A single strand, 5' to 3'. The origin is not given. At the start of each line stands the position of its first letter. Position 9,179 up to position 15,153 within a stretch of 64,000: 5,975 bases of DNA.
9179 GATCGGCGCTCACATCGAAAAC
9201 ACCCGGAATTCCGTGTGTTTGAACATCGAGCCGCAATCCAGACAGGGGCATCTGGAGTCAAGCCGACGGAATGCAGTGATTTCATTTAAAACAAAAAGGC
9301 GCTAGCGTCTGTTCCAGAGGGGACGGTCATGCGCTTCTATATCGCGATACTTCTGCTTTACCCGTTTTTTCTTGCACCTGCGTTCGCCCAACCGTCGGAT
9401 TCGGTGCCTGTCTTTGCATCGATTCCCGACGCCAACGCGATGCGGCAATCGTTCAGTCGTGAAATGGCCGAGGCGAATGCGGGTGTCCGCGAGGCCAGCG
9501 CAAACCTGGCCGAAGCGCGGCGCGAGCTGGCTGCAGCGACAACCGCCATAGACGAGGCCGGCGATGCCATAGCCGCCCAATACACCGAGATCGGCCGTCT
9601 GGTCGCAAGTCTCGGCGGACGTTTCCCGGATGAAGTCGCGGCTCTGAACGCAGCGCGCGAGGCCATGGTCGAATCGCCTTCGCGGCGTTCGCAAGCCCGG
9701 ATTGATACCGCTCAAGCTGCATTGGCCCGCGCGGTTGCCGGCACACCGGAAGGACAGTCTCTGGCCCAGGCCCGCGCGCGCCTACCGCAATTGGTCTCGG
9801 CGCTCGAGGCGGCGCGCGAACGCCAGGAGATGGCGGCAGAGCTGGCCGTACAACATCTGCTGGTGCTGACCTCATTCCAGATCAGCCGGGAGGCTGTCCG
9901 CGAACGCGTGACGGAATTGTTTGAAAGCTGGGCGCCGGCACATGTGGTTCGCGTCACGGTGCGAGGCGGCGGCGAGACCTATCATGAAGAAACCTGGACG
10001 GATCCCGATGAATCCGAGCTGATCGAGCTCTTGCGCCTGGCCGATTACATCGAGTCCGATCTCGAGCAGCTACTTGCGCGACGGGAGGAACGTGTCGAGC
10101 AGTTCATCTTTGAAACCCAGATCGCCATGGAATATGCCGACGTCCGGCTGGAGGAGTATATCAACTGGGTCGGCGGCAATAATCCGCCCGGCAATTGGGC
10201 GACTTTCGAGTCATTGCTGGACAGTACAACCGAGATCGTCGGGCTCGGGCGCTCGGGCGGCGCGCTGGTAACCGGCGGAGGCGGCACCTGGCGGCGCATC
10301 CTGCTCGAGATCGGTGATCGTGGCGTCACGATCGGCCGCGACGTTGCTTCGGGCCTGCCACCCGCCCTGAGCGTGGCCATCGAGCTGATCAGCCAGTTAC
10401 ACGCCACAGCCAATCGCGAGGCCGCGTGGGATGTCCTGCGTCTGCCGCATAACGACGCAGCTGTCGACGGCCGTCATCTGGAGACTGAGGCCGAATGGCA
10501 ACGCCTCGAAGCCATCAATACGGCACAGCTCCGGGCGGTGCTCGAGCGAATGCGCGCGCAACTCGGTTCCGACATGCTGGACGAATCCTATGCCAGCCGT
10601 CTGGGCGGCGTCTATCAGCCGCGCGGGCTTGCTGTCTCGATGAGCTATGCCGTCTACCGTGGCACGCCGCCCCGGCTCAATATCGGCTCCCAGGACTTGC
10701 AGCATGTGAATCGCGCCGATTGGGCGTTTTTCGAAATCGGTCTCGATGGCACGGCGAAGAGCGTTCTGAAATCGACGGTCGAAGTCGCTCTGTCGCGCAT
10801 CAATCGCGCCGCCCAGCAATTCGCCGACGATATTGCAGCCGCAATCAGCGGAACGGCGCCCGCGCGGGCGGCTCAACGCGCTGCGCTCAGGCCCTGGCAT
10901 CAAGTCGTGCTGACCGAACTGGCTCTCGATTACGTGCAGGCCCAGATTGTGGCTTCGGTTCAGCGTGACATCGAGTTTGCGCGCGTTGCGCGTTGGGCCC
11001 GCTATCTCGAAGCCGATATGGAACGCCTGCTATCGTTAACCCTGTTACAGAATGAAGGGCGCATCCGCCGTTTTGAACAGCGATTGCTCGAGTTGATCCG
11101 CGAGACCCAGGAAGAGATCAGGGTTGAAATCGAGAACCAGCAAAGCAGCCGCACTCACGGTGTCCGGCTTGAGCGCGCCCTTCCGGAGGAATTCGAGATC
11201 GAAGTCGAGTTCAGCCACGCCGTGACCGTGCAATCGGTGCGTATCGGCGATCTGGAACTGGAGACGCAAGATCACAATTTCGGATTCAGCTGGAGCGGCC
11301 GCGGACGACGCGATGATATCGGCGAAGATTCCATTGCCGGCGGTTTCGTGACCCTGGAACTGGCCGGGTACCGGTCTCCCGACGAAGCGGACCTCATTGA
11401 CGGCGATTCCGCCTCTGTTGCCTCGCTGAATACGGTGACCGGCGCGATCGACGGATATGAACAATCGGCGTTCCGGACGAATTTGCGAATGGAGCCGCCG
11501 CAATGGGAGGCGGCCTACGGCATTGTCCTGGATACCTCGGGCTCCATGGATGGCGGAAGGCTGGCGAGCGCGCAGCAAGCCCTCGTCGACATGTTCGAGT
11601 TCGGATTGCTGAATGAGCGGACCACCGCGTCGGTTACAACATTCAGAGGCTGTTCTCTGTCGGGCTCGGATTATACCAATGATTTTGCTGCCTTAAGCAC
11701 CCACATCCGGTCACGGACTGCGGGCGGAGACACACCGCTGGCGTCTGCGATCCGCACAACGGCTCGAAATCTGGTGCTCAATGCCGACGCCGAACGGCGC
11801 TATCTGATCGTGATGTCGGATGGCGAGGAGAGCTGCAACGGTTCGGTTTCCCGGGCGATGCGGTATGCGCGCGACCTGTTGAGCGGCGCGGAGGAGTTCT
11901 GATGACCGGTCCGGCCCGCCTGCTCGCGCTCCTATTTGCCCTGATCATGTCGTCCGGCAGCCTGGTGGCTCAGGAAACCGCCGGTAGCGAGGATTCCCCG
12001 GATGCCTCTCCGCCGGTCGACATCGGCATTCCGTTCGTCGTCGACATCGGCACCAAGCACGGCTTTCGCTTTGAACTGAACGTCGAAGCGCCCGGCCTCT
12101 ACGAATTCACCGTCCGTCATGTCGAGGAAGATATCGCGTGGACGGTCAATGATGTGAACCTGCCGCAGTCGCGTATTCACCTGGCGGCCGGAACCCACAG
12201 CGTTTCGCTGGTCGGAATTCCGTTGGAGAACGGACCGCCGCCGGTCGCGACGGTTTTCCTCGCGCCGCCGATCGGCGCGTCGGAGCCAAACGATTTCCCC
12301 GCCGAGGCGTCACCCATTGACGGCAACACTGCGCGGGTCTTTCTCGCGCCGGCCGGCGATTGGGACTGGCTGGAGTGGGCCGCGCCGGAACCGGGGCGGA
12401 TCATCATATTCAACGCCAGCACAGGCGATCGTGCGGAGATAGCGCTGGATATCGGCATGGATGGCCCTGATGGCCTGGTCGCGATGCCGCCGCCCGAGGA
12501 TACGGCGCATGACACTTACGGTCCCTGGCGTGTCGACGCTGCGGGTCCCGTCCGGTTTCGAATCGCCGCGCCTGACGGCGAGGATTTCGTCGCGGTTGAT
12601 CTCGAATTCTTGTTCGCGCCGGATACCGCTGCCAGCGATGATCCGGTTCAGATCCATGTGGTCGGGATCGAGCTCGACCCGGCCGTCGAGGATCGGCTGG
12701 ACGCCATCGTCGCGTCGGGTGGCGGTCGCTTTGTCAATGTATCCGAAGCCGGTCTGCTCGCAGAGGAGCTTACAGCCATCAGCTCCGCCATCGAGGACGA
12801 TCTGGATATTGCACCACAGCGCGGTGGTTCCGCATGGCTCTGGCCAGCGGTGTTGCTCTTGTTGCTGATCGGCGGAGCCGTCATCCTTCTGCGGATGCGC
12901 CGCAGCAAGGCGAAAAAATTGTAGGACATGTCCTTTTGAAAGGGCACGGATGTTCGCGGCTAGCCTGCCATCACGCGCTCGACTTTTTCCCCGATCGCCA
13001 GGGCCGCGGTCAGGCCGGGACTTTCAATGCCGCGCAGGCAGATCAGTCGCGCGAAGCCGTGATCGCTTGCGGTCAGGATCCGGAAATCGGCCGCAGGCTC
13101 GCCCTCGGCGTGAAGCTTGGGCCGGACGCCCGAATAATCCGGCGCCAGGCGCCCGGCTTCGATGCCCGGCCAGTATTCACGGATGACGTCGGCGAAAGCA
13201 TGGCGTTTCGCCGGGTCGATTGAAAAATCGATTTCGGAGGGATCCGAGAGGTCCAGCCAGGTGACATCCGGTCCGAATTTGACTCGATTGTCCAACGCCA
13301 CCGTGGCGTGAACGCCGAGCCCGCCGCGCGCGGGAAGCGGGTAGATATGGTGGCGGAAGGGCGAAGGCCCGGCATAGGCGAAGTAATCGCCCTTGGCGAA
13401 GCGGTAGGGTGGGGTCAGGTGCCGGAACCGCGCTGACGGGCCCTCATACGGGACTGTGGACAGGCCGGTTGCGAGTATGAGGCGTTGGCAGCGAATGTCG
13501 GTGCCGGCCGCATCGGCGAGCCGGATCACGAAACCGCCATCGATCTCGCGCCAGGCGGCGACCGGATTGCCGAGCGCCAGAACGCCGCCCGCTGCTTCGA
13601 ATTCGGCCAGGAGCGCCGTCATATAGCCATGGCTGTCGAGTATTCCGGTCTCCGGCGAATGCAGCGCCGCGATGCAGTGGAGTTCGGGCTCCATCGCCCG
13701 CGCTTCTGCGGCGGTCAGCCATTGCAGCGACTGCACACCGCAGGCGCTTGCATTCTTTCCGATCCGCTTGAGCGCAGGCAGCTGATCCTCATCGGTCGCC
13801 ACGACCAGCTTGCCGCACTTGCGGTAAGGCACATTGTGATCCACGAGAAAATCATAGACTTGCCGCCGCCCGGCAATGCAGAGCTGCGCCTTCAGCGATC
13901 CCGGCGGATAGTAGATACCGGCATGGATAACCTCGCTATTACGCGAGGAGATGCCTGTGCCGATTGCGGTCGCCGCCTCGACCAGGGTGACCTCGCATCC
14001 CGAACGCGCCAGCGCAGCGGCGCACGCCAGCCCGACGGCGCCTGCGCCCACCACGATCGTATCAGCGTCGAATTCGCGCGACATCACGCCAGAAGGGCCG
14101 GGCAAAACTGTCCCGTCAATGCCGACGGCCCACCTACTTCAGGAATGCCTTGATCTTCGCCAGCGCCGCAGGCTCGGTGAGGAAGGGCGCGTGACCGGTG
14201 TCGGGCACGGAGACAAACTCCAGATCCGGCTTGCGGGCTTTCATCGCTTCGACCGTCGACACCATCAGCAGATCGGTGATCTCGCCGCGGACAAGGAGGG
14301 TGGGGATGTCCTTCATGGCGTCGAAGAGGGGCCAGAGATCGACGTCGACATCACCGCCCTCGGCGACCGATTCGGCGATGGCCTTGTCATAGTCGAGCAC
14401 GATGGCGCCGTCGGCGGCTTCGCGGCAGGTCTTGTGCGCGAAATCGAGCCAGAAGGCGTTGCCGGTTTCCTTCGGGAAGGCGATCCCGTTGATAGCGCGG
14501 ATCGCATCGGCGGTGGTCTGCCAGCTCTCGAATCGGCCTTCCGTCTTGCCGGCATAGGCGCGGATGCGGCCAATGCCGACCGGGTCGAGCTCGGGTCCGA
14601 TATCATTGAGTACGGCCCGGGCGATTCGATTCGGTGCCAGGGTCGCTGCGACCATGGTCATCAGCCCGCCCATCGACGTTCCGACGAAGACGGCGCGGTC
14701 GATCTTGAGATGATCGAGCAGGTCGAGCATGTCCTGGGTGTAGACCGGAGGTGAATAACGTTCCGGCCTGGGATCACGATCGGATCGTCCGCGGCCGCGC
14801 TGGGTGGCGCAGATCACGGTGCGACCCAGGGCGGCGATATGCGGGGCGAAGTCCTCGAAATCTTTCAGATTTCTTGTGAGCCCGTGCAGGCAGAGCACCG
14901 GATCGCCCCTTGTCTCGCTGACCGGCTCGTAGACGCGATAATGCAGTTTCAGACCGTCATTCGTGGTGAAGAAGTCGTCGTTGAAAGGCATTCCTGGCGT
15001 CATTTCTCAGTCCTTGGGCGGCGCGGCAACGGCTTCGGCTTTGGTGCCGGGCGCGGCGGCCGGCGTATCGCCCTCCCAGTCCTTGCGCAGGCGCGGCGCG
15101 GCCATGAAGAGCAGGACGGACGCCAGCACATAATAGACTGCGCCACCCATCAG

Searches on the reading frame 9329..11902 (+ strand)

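Call 5: search_protein_families(library=pfam, proteins=[window:9329-11902:+], max_evalue=1)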
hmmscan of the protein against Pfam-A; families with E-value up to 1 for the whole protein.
window:9329-11902:+ (857 aa): 2 families
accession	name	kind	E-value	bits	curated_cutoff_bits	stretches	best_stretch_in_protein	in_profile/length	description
PF13519.12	VWA_2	-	9.8e-09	36.2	27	1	732-833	3-107/107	von Willebrand factor type A domain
PF00092.34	VWA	-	4e-06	27.6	23.8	1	732-849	4-129/174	von Willebrand factor type A domain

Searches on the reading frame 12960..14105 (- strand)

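Call 94: search_protein_families(library=pfam, proteins=[window:12960-14105:-], max_evalue=0.00001)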
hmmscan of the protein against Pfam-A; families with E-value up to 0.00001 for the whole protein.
window:12960-14105:- (381 aa): 5 families
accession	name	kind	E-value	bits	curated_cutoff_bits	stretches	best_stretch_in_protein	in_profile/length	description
PF01266.30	DAO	-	6.1e-59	200.8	27.9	1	15-374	1-349/353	FAD dependent oxidoreductase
PF03486.20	HI0933_like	-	5.2e-10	39.6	50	0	15-51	2-38/244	HI0933-like protein Rossmann domain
PF07992.20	Pyr_redox_2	-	2.1e-08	34.4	26.1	1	14-60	143-189/291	Pyridine nucleotide-disulphide oxidoreductase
PF13450.12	NAD_binding_8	-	2.3e-08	34.7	21.9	1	18-56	1-39/68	NAD(P)-binding Rossmann-like domain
PF00070.33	Pyr_redox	-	4.6e-06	27.5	22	1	16-48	2-34/82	Pyridine nucleotide-disulphide oxidoreductase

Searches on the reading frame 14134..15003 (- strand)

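Call 94: search_protein_families(library=pfam, proteins=[window:14134-15003:-], max_evalue=0.00001)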
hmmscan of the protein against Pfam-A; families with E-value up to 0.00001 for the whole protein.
window:14134-15003:- (289 aa): 3 families
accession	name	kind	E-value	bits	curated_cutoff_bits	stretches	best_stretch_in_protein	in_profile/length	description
PF00561.26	Abhydrolase_1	-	9.6e-24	84.8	25.8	1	35-278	2-245/245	alpha/beta hydrolase fold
PF12697.13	Abhydrolase_6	-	8.7e-17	62.9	26.3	1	36-283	1-216/217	Alpha/beta hydrolase family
PF12146.15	Hydrolase_4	-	3.1e-09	36.9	27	1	36-132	7-106/239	Serine aminopeptidase, S33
